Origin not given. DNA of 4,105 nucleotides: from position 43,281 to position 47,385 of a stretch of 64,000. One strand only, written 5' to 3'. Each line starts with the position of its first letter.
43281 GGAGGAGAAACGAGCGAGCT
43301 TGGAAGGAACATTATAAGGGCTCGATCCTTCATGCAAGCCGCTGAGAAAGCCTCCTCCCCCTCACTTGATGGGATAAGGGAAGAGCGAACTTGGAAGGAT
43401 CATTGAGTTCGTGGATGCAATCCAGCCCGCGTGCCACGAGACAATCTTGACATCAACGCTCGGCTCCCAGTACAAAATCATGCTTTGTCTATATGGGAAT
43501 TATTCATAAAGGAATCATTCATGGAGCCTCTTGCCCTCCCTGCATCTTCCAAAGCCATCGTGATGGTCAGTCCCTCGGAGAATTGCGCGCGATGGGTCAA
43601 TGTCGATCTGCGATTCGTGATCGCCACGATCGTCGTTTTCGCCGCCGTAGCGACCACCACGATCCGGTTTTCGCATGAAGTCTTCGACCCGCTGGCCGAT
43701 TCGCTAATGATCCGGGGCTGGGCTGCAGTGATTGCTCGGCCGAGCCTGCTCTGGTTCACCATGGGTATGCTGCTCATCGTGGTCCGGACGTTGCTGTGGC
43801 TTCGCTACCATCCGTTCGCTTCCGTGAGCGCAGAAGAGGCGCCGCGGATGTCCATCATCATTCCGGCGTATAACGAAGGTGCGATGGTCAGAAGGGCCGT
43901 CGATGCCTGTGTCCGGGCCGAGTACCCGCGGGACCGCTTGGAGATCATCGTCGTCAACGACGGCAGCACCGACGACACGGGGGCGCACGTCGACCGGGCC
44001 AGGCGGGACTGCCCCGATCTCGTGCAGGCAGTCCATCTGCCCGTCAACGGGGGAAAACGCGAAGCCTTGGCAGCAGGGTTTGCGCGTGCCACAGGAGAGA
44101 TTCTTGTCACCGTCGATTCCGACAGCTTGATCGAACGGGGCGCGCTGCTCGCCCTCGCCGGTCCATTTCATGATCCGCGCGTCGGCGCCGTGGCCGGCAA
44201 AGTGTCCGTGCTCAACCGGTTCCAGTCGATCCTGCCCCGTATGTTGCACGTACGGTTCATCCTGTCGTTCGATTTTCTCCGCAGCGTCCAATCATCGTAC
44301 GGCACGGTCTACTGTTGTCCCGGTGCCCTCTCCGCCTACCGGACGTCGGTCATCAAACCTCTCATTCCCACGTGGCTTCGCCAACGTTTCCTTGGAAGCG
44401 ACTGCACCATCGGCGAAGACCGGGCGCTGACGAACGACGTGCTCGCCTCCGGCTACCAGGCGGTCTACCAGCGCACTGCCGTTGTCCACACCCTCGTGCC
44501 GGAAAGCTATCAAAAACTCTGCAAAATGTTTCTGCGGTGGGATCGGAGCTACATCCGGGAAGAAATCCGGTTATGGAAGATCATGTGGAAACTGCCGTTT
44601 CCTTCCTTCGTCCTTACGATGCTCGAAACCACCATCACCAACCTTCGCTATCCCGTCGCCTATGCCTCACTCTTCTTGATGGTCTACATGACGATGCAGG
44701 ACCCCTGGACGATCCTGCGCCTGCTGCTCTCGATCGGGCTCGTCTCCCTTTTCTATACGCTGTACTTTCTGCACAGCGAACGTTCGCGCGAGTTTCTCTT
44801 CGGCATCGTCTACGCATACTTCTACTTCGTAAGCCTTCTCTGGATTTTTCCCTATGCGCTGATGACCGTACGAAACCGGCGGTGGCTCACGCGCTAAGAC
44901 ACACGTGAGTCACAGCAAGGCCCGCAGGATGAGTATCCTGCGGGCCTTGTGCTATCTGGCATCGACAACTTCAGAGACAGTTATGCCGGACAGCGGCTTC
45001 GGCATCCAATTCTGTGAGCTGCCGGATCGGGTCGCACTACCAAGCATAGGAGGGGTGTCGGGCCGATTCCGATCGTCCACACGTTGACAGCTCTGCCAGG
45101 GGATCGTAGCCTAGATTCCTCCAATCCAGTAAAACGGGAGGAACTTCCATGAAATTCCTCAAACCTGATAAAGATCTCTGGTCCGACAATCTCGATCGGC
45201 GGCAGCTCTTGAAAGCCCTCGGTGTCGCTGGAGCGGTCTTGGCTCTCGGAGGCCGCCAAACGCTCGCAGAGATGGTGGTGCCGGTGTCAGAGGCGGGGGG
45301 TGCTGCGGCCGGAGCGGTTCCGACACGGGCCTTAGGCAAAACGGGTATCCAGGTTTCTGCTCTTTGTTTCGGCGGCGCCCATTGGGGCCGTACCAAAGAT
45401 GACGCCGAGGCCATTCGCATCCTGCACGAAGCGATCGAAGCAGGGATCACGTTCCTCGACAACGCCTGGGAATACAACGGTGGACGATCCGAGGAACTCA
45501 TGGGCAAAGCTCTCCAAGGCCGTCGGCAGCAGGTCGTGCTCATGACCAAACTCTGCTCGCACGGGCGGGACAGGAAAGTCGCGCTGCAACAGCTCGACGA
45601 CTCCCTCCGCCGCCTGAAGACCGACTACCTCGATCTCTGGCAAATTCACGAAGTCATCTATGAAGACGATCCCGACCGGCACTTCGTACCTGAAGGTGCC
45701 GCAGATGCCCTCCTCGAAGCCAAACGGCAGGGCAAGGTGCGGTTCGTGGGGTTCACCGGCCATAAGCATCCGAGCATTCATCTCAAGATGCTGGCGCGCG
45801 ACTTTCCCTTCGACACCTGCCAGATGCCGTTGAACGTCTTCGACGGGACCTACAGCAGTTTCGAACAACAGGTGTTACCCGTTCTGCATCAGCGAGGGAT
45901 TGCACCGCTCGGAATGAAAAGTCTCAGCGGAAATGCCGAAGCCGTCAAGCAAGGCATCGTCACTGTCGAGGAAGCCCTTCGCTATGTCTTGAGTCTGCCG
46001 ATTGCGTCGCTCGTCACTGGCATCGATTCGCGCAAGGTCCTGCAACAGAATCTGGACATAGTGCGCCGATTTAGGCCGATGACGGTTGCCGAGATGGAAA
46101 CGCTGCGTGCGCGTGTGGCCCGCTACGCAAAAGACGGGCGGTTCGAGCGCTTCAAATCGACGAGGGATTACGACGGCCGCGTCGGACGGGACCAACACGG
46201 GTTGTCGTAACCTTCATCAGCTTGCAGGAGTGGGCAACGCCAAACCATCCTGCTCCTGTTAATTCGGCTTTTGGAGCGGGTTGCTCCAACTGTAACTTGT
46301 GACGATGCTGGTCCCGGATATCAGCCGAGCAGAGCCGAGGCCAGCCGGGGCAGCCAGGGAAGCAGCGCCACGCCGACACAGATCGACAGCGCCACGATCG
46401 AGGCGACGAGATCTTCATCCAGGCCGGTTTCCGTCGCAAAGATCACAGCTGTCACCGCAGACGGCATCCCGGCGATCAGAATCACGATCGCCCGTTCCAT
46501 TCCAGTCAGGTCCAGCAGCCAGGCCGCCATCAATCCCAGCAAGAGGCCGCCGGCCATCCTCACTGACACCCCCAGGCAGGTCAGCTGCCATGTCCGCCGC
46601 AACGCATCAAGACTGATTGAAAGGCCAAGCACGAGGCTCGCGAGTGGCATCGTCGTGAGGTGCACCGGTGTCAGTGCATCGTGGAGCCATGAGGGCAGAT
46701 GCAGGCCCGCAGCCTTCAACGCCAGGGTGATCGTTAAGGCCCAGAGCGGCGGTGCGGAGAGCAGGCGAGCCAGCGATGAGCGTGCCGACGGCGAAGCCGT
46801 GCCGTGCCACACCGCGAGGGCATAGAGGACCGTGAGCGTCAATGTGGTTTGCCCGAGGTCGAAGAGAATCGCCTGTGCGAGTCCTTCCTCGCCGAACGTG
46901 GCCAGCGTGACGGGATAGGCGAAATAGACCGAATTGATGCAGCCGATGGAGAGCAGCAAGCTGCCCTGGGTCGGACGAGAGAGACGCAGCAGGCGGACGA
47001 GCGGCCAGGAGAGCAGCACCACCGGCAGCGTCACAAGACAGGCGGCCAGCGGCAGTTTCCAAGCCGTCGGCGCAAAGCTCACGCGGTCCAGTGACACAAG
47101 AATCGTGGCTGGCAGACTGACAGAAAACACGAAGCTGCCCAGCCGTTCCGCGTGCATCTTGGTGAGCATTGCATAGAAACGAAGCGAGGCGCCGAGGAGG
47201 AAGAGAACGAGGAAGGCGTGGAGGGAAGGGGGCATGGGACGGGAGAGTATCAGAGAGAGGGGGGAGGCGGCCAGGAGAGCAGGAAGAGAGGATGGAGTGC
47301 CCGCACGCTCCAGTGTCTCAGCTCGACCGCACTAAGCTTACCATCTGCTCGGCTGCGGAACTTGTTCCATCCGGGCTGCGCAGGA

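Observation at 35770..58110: Family of non-coding elements: unrelated structured modules sharing one 23-nt 3' tail (candidate SINE-like or rolling-circle non-autonomous elements)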

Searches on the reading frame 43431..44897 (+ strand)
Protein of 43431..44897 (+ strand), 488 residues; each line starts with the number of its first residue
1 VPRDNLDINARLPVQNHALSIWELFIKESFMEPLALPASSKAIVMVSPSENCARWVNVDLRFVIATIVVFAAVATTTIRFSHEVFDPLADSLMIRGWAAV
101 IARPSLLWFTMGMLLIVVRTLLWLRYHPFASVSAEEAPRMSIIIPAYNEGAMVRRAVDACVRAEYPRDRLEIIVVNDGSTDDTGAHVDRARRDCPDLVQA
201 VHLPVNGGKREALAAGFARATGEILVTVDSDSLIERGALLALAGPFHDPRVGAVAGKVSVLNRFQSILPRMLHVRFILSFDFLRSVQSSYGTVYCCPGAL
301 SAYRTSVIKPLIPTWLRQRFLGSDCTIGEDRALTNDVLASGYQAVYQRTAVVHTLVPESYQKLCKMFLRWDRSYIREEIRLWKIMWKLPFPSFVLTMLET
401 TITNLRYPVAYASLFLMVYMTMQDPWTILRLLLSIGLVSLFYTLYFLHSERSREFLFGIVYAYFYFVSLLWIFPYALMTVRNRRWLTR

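Call 9: search_protein_families(library=pfam, proteins=[window:43431-44897:+])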
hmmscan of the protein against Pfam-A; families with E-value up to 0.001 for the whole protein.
window:43431-44897:+ (488 aa): 5 families
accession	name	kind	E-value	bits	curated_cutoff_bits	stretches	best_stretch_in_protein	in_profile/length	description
PF00535.33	Glycos_transf_2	-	1.1e-27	97.4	23.3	1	141-309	1-165/168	Glycosyl transferase family 2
PF13641.12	Glyco_tranf_2_3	-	4.3e-26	92.8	27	1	138-371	1-228/230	Glycosyltransferase like family 2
PF03142.21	Chitin_synth_2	-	1.1e-12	47.8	27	1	217-462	197-466/527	Chitin synthase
PF13506.12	Glyco_transf_21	-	4.1e-08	33.3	21.7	1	209-372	18-174/174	Glycosyl transferase family 21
PF13632.12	Glyco_trans_2_3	-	6.8e-08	33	27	1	225-422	2-153/198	Glycosyl transferase family group 2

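Call 27: find_related_loci(query=window:43431-44897:+, collection=metagenome_contigs, flank=10000)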
Query window:43431-44897:+ (488 aa) in metagenome_contigs; peptide patterns used: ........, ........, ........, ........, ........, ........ (x = any residue, [..] = any of these).
369 stretches matched a pattern; 290 encode a relative of the query (tblastn E <= 1e-3); the best 80 are kept; 80 distinct loci.
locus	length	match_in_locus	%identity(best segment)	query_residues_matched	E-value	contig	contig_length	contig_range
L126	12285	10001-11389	82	26-488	0e+0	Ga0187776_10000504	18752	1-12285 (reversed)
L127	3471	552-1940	82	26-488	0e+0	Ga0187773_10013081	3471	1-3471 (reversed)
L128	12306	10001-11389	80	26-488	0e+0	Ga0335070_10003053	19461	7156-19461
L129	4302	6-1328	84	47-488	0e+0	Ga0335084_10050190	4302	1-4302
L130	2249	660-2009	80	38-488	0e+0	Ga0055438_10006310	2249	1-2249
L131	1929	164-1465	82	55-488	0e+0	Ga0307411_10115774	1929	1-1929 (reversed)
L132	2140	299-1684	77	27-488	0e+0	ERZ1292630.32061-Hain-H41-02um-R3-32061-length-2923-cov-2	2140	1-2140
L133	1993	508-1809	82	55-488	0e+0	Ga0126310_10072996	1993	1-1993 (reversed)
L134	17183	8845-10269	75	11-488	0e+0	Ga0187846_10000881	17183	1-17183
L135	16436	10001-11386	77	27-488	0e+0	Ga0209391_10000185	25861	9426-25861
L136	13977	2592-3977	77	27-488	0e+0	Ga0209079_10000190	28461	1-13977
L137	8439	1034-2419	76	27-488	0e+0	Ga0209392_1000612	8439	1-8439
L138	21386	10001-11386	76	27-488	0e+0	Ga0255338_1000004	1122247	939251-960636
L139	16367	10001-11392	75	25-488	0e+0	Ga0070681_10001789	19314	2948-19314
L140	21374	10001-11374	75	31-488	0e+0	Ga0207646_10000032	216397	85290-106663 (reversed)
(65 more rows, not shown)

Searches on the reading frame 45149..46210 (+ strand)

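Call 9: search_protein_families(library=pfam, proteins=[window:45149-46210:+])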
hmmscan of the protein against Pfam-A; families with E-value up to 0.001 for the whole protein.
window:45149-46210:+ (353 aa): 2 families
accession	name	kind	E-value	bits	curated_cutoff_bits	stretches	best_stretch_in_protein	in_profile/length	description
PF00248.27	Aldo_ket_red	-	5.4e-36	124.6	24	1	72-261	2-194/291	Aldo/keto reductase family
PF10518.14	TAT_signal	-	6.2e-05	23.2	22.7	1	14-34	1-21/21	TAT (twin-arginine translocation) pathway signal sequence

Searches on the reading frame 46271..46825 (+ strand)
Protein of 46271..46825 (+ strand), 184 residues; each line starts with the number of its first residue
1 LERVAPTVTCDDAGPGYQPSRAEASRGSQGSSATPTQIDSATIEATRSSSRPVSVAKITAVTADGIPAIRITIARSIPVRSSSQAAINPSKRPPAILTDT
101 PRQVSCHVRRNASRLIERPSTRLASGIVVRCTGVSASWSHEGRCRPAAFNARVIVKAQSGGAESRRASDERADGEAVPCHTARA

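Call 54: search_protein_families(library=pfam, proteins=[window:46271-46825:+])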
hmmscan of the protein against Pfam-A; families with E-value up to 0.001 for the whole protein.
window:46271-46825:+ (184 aa): 0 families

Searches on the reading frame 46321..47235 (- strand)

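Call 54: search_protein_families(library=pfam, proteins=[window:46321-47235:-])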
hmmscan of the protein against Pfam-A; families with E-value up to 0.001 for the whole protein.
window:46321-47235:- (304 aa): 1 family
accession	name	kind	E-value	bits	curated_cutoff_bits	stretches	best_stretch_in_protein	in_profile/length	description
PF03547.23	Mem_trans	-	3.9e-17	62.3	25.7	2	152-288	194-335/343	Membrane transport protein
